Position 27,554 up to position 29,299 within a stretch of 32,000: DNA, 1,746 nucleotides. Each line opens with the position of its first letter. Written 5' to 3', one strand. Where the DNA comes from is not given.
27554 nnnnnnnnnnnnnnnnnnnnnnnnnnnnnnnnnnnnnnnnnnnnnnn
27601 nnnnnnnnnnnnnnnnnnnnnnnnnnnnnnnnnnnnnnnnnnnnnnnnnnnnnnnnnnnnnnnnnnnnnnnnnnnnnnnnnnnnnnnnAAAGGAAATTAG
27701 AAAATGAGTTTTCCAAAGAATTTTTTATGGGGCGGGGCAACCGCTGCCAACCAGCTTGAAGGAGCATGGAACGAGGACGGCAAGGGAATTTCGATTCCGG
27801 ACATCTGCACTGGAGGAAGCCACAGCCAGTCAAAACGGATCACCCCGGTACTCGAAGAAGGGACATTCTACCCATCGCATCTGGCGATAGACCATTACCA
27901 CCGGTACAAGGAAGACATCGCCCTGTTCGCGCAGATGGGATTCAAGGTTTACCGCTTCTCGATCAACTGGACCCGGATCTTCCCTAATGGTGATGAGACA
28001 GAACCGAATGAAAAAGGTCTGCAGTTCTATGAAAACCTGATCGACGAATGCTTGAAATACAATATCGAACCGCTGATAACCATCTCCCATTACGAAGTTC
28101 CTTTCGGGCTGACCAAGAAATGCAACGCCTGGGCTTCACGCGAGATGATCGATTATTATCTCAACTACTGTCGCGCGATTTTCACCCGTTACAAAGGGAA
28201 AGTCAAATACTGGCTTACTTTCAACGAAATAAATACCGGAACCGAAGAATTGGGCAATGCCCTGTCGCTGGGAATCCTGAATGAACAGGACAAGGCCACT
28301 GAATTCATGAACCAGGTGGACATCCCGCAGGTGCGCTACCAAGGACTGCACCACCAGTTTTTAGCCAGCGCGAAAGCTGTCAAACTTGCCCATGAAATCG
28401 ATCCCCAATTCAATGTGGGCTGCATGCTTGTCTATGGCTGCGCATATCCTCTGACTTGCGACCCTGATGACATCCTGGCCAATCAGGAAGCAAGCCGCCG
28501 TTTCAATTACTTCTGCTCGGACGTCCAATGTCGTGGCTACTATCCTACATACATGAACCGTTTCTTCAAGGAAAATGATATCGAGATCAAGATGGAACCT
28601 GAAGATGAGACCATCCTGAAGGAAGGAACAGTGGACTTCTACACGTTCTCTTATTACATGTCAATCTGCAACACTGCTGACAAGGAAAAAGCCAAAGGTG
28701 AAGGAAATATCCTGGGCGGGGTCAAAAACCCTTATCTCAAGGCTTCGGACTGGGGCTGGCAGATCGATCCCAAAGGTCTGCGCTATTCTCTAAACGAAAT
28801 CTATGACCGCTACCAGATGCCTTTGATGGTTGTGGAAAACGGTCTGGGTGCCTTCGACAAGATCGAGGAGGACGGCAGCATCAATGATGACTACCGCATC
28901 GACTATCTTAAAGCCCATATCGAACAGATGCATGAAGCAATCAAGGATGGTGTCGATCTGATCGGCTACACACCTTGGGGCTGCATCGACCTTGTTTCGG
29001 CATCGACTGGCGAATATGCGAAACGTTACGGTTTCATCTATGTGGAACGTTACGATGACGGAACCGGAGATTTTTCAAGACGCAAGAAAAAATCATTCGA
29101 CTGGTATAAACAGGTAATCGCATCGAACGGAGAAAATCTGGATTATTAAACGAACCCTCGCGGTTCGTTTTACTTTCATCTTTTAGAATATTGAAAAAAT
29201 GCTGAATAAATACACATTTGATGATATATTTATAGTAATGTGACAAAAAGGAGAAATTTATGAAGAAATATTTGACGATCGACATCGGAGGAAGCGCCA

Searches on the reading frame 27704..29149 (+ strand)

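Call 34: search_protein_families(library=pfam, proteins=[window:27704-29149:+])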
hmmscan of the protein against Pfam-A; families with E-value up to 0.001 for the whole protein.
window:27704-29149:+ (481 aa): 2 families
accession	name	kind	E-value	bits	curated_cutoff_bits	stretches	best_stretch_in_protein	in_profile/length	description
PF00232.24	Glyco_hydro_1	-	2.8e-132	441.8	22.6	1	2-476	4-452/453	Glycosyl hydrolase family 1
PF00150.24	Cellulase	-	7.1e-05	22.9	23.5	1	64-178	20-132/272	Cellulase (glycosyl hydrolase family 5)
